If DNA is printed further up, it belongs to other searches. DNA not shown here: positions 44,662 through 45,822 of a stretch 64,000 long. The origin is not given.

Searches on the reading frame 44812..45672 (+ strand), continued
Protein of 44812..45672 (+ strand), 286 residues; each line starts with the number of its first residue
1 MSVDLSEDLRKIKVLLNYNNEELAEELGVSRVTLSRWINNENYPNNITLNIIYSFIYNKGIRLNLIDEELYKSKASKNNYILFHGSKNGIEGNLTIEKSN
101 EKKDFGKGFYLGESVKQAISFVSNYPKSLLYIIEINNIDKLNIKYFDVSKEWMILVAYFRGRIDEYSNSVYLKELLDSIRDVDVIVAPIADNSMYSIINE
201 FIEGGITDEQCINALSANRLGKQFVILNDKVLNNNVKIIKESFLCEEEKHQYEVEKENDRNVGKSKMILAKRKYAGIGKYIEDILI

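Call 94: fold_search(model_id=the predicted structure, library=pdb)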
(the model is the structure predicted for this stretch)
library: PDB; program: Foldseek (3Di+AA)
matches with E <= 10: 462; with E <= 0.001: 0
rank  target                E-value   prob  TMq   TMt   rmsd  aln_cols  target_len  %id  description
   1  9k3a_B                1.1e-02  0.85  0.26  0.09  16.8       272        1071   12  Cyanophage A4 pre-ejectosome with C1 symmetry (released 2025-04-09)
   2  7rb4                  3.1e-02  0.75  0.27  0.15  12.4       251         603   12  Crystal structure of Peptono Toxin, a diphtheria toxin homolog, from Seinonella peptonophila (released 2022-04-20)
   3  5od2_B                8.0e-02  0.08  0.09  0.07  20.3       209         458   16  Crystal structure of ADP-dependent glucokinase from Methanocaldococcus jannaschii (released 2018-01-31)
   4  3op9                  1.5e-01  0.99  0.19  0.48  11.2        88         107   19  Crystal structure of transcriptional regulator from Listeria innocua (released 2010-09-15)
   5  8qe9_2G               1.7e-01  0.16  0.17  0.22  19.0       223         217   12  Complex between the 80a-Sak SSAP and the SaPI2 Stl master regulator (released 2025-03-05)
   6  4i6u_B                2.0e-01  0.99  0.21  0.66   3.4        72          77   19  Crystal Structure of a Y37F mutant of the Restriction-Modification Controller Protein C.Esp1396I (released 2013-11-13)
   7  3clc_B                2.1e-01  0.99  0.21  0.65   4.0        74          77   19  Crystal Structure of the Restriction-Modification Controller Protein C.Esp1396I Tetramer in Complex with its Natural 3 (released 2008-07-29)
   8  4i6u_A                2.2e-01  0.99  0.21  0.65   3.5        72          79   19  Crystal Structure of a Y37F mutant of the Restriction-Modification Controller Protein C.Esp1396I (released 2013-11-13)
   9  6jq1_A                2.2e-01  0.93  0.17  0.36   9.6        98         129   17  Crystal Structure of DdrO from Deinococcus geothermalis (released 2019-08-28)
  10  3g5g_B                2.3e-01  0.99  0.21  0.66   3.7        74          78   19  Crystal Structure of the Wild-Type Restriction-Modification Controller Protein C.Esp1396I (released 2009-08-25)
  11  9g7o_C                2.3e-01  0.69  0.29  0.15   6.6       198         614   10  Crystal structure of Janthinobacterium lividum PE-like toxin, Jlx (released 2025-01-29)
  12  2ef8_B                2.5e-01  0.97  0.20  0.56   4.7        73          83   20  Crystal structure of C.EcoT38IS (released 2008-02-26)
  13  6jq1_B                2.6e-01  1.00  0.18  0.37   2.4        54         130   24  Crystal Structure of DdrO from Deinococcus geothermalis (released 2019-08-28)
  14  4i8t_B                2.6e-01  0.99  0.21  0.67   3.6        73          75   19  C.Esp1396I bound to a 19 base pair DNA duplex (released 2013-09-11)
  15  6rnz_A                3.1e-01  1.00  0.17  0.67   1.5        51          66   24  Crystal structure of the N-terminal HTH DNA-binding domain of the essential repressor DdrO from radiation-resistant De (released 2019-10-09)
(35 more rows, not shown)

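Call 99: search_protein_families(library=padloc, alignment_id=A4, max_evalue=0.00001)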
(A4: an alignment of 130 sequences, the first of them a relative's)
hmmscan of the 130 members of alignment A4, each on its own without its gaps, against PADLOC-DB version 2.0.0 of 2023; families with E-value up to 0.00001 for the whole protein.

A. member 1, L003:107-1027:+ (306 aa): 0 families

B. families by the number of members that match (of 130 scanned): 172 families (the first 25 are shown)
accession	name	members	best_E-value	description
PDLC04787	PDC-S01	6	2.6e-113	-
PDLC04789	PDC-S01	6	3.6e-53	-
PDLC04790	PDC-S01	5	3.8e-96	-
PDLC04135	mad3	4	6.7e-29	mads_3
PDLC04788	PDC-S01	4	5.3e-16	-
PDLC03945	RmrA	4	8.8e-14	-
PDLC03954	RmrA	4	2.6e-12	-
PDLC02926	HTH_VI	4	9.9e-12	-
PDLC03947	RmrA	4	5.4e-10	-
PDLC03951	RmrA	4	1e-09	-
PDLC04140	mad8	4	3e-09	mads_8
PDLC03952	RmrA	4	6.8e-09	-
PDLC04142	capH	4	1.5e-08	capH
PDLC03944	RmrA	4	3.4e-07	-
PDLC03949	RmrA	4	1.5e-06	-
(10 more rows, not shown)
